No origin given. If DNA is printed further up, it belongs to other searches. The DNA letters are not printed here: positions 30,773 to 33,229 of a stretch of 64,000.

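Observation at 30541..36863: PqqD-like protein + SPFH-fused radical SAM/SPASM + second radical SAM/SPASM + Trp-rich small protein + S8 protease: a maturase cassette with an unusual membrane-scaffold fusion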

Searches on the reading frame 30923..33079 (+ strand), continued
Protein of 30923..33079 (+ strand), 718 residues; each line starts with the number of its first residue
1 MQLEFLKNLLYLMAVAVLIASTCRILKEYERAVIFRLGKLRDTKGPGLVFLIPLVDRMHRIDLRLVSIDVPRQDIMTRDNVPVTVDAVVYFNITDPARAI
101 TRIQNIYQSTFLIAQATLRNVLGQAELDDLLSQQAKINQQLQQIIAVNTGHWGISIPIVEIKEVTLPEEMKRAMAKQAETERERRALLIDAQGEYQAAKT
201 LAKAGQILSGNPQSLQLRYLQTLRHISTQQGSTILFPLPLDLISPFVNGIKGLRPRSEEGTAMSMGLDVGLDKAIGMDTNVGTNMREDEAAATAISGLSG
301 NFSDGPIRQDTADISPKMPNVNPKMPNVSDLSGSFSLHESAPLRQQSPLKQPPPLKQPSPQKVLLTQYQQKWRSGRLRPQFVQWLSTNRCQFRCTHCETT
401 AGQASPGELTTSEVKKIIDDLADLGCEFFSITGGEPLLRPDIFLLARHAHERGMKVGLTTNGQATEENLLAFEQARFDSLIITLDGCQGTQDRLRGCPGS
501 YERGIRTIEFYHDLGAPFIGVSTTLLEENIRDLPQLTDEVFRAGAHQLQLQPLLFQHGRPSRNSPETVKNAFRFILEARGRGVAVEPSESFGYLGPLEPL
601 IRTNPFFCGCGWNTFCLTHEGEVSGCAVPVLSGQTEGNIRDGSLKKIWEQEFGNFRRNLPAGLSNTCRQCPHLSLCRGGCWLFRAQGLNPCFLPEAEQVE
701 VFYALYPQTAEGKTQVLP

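Call 25: search_protein_families(library=ncbifam, proteins=[L001:7029-7988:+, L003:7069-7989:+, L007:5000-5971:+, L001:11019-11660:+, L001:12387-13004:+, L007:10974-11879:+], max_evalue=5)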
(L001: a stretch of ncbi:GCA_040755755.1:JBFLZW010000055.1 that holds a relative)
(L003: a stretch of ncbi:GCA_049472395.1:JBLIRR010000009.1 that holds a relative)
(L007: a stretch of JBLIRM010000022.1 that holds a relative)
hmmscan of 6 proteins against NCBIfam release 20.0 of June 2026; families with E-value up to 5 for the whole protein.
L001:7029-7988:+ (319 aa): 4 families
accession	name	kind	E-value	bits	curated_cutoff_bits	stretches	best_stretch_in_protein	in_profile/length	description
NF041824.1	daptide_HExxH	equivalog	1.3e-11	44.3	300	1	118-310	136-346/379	daptide biosynthesis intramembrane metalloprotease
NF058609.1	RiPP_HExxH_LiaK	equivalog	5.8e-10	39.3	225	1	109-260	54-209/246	YydH/LiaK family epipeptide maturation metalloprotease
NF053660.1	ORF80_fam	equivalog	0.1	12.5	95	1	59-93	11-47/70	ORF80 family leucine zipper DNA-binding protein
TIGR00054.1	TIGR00054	equivalog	0.11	11.3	147.55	0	154-167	16-29/421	RIP metalloprotease RseP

L003:7069-7989:+ (306 aa): 2 families
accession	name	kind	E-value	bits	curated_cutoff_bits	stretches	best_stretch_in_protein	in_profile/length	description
NF041824.1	daptide_HExxH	equivalog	2.3e-12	46.7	300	1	131-264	161-299/379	daptide biosynthesis intramembrane metalloprotease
NF058609.1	RiPP_HExxH_LiaK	equivalog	3.4e-12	46.6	225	1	88-254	47-217/246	YydH/LiaK family epipeptide maturation metalloprotease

L007:5000-5971:+ (323 aa): 3 families
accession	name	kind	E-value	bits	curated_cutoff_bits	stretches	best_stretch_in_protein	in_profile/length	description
NF041824.1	daptide_HExxH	equivalog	1.6e-14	53.9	300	1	140-317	149-346/379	daptide biosynthesis intramembrane metalloprotease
NF058609.1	RiPP_HExxH_LiaK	equivalog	6.3e-14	52.2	225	1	116-306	54-242/246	YydH/LiaK family epipeptide maturation metalloprotease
TIGR02093.1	P_ylase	subfamily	0.15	10.1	552.9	0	250-291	734-775/804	glycogen/starch/alpha-glucan family phosphorylase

L001:11019-11660:+ (213 aa): 0 families

L001:12387-13004:+ (205 aa): 0 families

L007:10974-11879:+ (301 aa): 72 families (the best 25 are shown)
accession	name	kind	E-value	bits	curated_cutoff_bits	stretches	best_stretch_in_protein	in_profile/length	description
TIGR03961.1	rSAM_PTO1314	hypoth_equivalog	2.5e-41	142.1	306.05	1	20-265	18-270/332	PTO1314 family radical SAM protein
TIGR02668.1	moaA_archaeal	equivalog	2.9e-18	65.9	325.25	1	30-187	15-183/303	GTP 3',8-cyclase MoaA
TIGR04051.1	rSAM_NirJ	equivalog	4.9e-18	65.2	515.45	1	30-178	7-165/354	heme d1 biosynthesis radical SAM protein NirJ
TIGR04054.1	rSAM_NirJ1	equivalog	5.8e-18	64.7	650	1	28-202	39-223/387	putative heme d1 biosynthesis radical SAM protein NirJ1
TIGR04546.1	rSAM_ahbC_deAc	equivalog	7.5e-18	64.5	650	1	22-202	37-226/390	12,18-didecarboxysiroheme deacetylase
TIGR04053.2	TIGR04053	equivalog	2.9e-17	63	395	1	22-214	5-213/366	TIGR04053 family radical SAM/SPASM domain-containing protein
TIGR03470.1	HpnH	equivalog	7.6e-17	61.3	225.05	1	12-260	14-273/318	adenosyl-hopene transferase HpnH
TIGR02666.1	moaA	equivalog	9.9e-17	60.9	284.05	1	31-188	16-190/336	GTP 3',8-cyclase MoaA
NF001199.0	PRK00164.2-1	equivalog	3.8e-16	59.1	231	1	30-186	17-183/308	GTP 3',8-cyclase MoaA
TIGR04317.1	W_rSAM_matur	equivalog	8e-16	58.1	380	1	30-259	9-256/349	tungsten cofactor oxidoreductase radical SAM maturase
NF050035.1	rSAM_WgK_link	exception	4.1e-15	55.6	650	1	22-175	6-170/367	radical SAM/SPASM peptide maturase WgkB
TIGR04340.1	rSAM_ACGX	hypoth_equivalog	7.2e-15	55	400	1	29-213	7-207/341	radical SAM/SPASM domain protein, ACGX system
TIGR04347.1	pseudo_SAM_Halo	equivalog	1.8e-14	53.8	525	1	28-184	41-205/390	TIGR04347 family pseudo-SAM/SPASM protein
TIGR04250.1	SCM_rSAM_ScmE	equivalog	5.8e-14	51.8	400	1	29-217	7-212/358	SynChlorMet cassette radical SAM/SPASM protein ScmE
NF033640.1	N_Twi_rSAM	subfamily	4.2e-13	49.2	170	1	26-224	112-339/398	twitch domain-containing radical SAM protein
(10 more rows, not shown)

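Call 29: search_solved_structures(query=window:30923-33079:+, max_evalue=0.00001)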
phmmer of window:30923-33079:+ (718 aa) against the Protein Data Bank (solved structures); distinct sequences matched with E-value up to 0.00001: 29.
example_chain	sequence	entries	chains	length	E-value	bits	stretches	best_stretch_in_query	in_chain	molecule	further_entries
9oh9_A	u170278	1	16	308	4e-62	213.7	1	16-247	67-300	Stomatin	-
9wmj_A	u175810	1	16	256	5.9e-62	213.2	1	16-244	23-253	Stomatin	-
9wkz_A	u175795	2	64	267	6.8e-62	213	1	16-244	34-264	Stomatin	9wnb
9z7u_F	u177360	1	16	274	7.5e-62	212.9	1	16-244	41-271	Stomatin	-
3bk6_A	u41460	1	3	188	5.1e-49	170.4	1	60-228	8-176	PH stomatin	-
9zd2_F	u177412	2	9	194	2.1e-36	128.7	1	16-167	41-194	Stomatin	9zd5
8z5g_A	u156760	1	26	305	2.1e-31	112.2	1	9-202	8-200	Protein QmcA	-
8gn9_A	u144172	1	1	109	1.2e-30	109.7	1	61-167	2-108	Stomatin homolog PH1511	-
4fvj_A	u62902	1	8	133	4.5e-27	97.9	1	53-179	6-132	Stomatin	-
4fvf_A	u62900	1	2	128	5.3e-27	97.7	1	53-179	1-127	Stomatin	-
4fvg_A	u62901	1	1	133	7.5e-27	97.2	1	53-179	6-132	Stomatin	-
7wh3_A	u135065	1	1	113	1.9e-22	82.6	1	60-168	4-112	Stomatin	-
2rpb_A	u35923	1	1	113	1e-20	76.9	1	60-168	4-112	hypothetical membrane protein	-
7vob_C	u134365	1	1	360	2.2e-14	56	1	375-557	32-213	Cytosylglucuronate decarboxylase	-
7voc_C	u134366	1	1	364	2.3e-14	55.9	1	375-557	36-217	Cytosylglucuronate decarboxylase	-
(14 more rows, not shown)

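Call 83: search_protein_representatives(protein=window:30923-33079:+)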
Query: 718 residues. Proteins with E-value up to 0.001 (for the whole library): 55506; up to 1e-10: 17980; up to 1e-30: 1484. The best 150 are listed.
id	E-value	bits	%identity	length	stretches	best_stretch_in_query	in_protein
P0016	3.0e-244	829.0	61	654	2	338-709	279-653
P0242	2.9e-111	389.5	59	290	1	424-709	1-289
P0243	7.7e-103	361.6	44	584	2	18-245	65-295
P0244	1.1e-92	328.1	41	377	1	358-699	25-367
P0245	3.2e-77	276.9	51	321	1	13-266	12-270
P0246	6.8e-77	275.8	54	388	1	11-250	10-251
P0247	2.2e-76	274.2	63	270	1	23-230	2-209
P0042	1.9e-74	267.8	49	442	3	74-245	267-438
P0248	4.4e-74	266.6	53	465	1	15-258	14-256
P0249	2.1e-73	264.3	54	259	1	14-249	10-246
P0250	3.4e-73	263.6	53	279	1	12-248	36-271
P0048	8.4e-73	262.3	50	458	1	7-252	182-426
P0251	8.5e-73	262.3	51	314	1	10-251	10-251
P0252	9.0e-73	262.2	50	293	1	9-265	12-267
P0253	1.8e-72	261.2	51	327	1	4-251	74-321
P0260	9.8e-71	255.5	41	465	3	6-156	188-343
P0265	2.8e-69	250.7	37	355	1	374-699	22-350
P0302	2.1e-60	221.4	33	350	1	366-696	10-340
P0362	3.8e-56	207.3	38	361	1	378-686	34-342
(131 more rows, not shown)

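Call 84: search_protein_families(library=pfam, proteins=[P0243, P0244, P0265, P0302, P0362, P0260, P0042], max_evalue=0.0001)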
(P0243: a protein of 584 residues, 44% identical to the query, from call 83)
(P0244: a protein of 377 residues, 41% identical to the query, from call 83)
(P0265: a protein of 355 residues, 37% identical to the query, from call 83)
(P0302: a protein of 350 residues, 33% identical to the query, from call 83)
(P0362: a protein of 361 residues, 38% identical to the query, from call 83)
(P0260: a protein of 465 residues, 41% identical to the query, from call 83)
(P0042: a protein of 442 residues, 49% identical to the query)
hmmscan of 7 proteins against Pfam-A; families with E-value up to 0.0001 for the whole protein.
P0243 (584 aa): 2 families
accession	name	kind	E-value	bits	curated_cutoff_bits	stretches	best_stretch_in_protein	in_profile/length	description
PF01145.31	Band_7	-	1.6e-59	201.4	23.6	2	72-244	1-175/176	SPFH domain / Band 7 family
PF13421.11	Band_7_1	-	6.2e-06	26.4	24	0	158-228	135-207/211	SPFH domain-Band 7 family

P0244 (377 aa): 2 families
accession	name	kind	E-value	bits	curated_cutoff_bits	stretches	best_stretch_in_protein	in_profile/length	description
PF04055.27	Radical_SAM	-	2.5e-23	83.5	29.5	1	55-207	4-165/166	Radical SAM superfamily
PF13186.11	SPASM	-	1.5e-08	35.2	21.5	1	276-339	1-67/67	Iron-sulfur cluster-binding domain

P0265 (355 aa): 2 families
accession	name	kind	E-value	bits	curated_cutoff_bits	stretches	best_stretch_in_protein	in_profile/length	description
PF04055.27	Radical_SAM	-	9.8e-25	88.1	29.5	1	34-188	3-165/166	Radical SAM superfamily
PF13353.11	Fer4_12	-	1.8e-07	32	22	1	36-136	13-116/137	4Fe-4S single cluster domain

P0302 (350 aa): 3 families
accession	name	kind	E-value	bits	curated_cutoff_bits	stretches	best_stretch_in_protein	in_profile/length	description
PF04055.27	Radical_SAM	-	2.2e-21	77.2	29.5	1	30-171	3-151/166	Radical SAM superfamily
PF13186.11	SPASM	-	1.4e-07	32.1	21.5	1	254-314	1-66/67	Iron-sulfur cluster-binding domain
PF13353.11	Fer4_12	-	4.5e-06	27.4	22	1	31-132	12-116/137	4Fe-4S single cluster domain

P0362 (361 aa): 3 families
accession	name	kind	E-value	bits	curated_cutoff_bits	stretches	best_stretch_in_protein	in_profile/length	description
PF04055.27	Radical_SAM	-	2.8e-23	83.4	29.5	1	43-194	4-165/166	Radical SAM superfamily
PF13186.11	SPASM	-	5.1e-10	39.9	21.5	1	267-327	1-67/67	Iron-sulfur cluster-binding domain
PF13353.11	Fer4_12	-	2.2e-06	28.4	22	1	44-149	13-122/137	4Fe-4S single cluster domain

P0260 (465 aa): 2 families
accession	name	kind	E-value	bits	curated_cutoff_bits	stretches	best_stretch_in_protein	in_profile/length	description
PF01145.31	Band_7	-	1.9e-57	194.6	23.6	3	207-343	2-137/176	SPFH domain / Band 7 family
PF13421.11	Band_7_1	-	1.5e-06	28.5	24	1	302-391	121-207/211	SPFH domain-Band 7 family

P0042 (442 aa): 2 families
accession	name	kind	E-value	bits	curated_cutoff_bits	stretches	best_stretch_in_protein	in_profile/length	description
PF01145.31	Band_7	-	3e-43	148.4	23.6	2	253-387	36-175/176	SPFH domain / Band 7 family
PF14009.12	PADRE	-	7.9e-05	23.6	29.6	0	117-162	15-54/184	PADRE domain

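Call 85: search_protein_families(library=ncbifam, proteins=[P0243, P0244, P0265], max_evalue=1e-20)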
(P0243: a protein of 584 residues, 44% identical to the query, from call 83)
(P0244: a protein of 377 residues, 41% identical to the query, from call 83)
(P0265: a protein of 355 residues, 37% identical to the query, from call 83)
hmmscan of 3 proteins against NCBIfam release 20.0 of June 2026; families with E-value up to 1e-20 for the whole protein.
P0243 (584 aa): 1 family
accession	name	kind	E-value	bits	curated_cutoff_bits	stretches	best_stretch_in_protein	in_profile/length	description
TIGR01933.1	hflK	equivalog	4.2e-29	101.8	159.4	0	71-249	1-178/261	FtsH protease activity modulator HflK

P0244 (377 aa): 17 families
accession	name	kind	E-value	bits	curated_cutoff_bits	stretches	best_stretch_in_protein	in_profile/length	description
TIGR04133.1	rSAM_w_lipo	hypoth_equivalog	3.4e-36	124.9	425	1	29-350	8-333/350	TIGR04133 family radical SAM/SPASM protein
TIGR04051.1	rSAM_NirJ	equivalog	2.1e-35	122.3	515.45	1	50-208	4-163/354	heme d1 biosynthesis radical SAM protein NirJ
TIGR04347.1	pseudo_SAM_Halo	equivalog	2.5e-33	115.9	525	1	38-217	28-208/390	TIGR04347 family pseudo-SAM/SPASM protein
TIGR03913.1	rad_SAM_trio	equivalog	9.9e-32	109.9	591.75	1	43-348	14-335/477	GDL motif peptide-associated radical SAM/SPASM maturase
TIGR04053.2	TIGR04053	equivalog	1.8e-31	109.7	395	1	45-211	5-176/366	TIGR04053 family radical SAM/SPASM domain-containing protein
TIGR04054.1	rSAM_NirJ1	equivalog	1.8e-31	109.1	650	1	48-206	36-195/387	putative heme d1 biosynthesis radical SAM protein NirJ1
TIGR04545.1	rSAM_ahbD_hemeb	equivalog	2e-30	106.4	500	1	50-206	2-160/339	heme b synthase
TIGR04103.1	rSAM_nif11_3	equivalog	5.1e-29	101.1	725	1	51-350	8-328/412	nif11-class peptide radical SAM maturase 3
TIGR03962.1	mycofact_rSAM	equivalog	1.5e-28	100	265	1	38-357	2-322/339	mycofactocin radical SAM maturase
NF045574.1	sacti_mat_StsB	exception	1.7e-28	99.7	625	1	35-205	83-253/466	StsB family radical SAM/SPASM domain sactipeptide maturase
TIGR04546.1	rSAM_ahbC_deAc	equivalog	3e-28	98.7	650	1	46-206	37-198/390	12,18-didecarboxysiroheme deacetylase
NF050035.1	rSAM_WgK_link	exception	1.4e-26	93.3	650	0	42-205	3-168/367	radical SAM/SPASM peptide maturase WgkB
TIGR04317.1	W_rSAM_matur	equivalog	6.5e-25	88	380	1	55-345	11-320/349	tungsten cofactor oxidoreductase radical SAM maturase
TIGR04340.1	rSAM_ACGX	hypoth_equivalog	2e-24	86.5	400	0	50-213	5-174/341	radical SAM/SPASM domain protein, ACGX system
TIGR04055.1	rSAM_NirJ2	equivalog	9e-24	84.6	500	0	50-206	2-159/326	putative heme d1 biosynthesis radical SAM protein NirJ2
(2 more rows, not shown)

P0265 (355 aa): 20 families
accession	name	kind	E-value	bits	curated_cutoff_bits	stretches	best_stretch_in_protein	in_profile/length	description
TIGR04133.1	rSAM_w_lipo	hypoth_equivalog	2.1e-49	168.3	425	1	8-335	6-335/350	TIGR04133 family radical SAM/SPASM protein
TIGR04545.1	rSAM_ahbD_hemeb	equivalog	1.5e-41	143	500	1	31-215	3-191/339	heme b synthase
TIGR04055.1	rSAM_NirJ2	equivalog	3.7e-39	135.1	500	1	30-331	2-303/326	putative heme d1 biosynthesis radical SAM protein NirJ2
TIGR03962.1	mycofact_rSAM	equivalog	9.6e-38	130.2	265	1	27-334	11-316/339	mycofactocin radical SAM maturase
TIGR04103.1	rSAM_nif11_3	equivalog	9.3e-37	126.6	725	1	31-332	8-327/412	nif11-class peptide radical SAM maturase 3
TIGR04053.2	TIGR04053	equivalog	2.5e-36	125.7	395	1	25-227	5-212/366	TIGR04053 family radical SAM/SPASM domain-containing protein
TIGR04054.1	rSAM_NirJ1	equivalog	1.1e-35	123.1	650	1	29-213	37-221/387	putative heme d1 biosynthesis radical SAM protein NirJ1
TIGR04051.1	rSAM_NirJ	equivalog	4e-34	118.1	515.45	1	31-212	5-186/354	heme d1 biosynthesis radical SAM protein NirJ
TIGR04347.1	pseudo_SAM_Halo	equivalog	4.8e-34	118.3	525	1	19-200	30-213/390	TIGR04347 family pseudo-SAM/SPASM protein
TIGR03913.1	rad_SAM_trio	equivalog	5.7e-33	114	591.75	1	23-332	14-336/477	GDL motif peptide-associated radical SAM/SPASM maturase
TIGR04546.1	rSAM_ahbC_deAc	equivalog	9.4e-33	113.5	650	1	26-208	37-219/390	12,18-didecarboxysiroheme deacetylase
NF045574.1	sacti_mat_StsB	exception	5.1e-27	94.8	625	1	32-340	100-404/466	StsB family radical SAM/SPASM domain sactipeptide maturase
NF050035.1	rSAM_WgK_link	exception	4.7e-26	91.6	650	0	24-210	5-192/367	radical SAM/SPASM peptide maturase WgkB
TIGR02109.1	PQQ_syn_pqqE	equivalog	1.3e-25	90.2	381.35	1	27-331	6-312/358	pyrroloquinoline quinone biosynthesis protein PqqE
TIGR04251.1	SCM_rSAM_ScmF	equivalog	1.6e-25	90.3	400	1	34-332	10-322/353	SynChlorMet cassette radical SAM/SPASM protein ScmF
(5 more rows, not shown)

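Call 92: find_encoding_contigs(protein=P0001, flank=5000, max_places=3)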
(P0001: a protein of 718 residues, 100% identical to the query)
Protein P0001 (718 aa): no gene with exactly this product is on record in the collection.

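Call 99: search_protein_families(library=padloc, proteins=[L001:7029-7988:+, window:30923-33079:+], max_evalue=0.001)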
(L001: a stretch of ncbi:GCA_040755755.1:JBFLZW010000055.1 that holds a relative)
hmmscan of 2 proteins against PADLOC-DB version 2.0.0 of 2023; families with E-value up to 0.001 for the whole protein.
L001:7029-7988:+ (319 aa): 0 families

window:30923-33079:+ (718 aa): 3 families
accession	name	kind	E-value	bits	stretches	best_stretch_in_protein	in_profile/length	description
PDLC02904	pVip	-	2.1e-15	55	1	382-489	5-112/262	Viperins associated with kinases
PDLC02903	pVip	-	9.5e-15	52.7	1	382-492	2-108/257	Viperins not associated with kinases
PDLC02905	pVip-kinase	-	6.5e-07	26.9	1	388-489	190-296/474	Viperin-kinase fusion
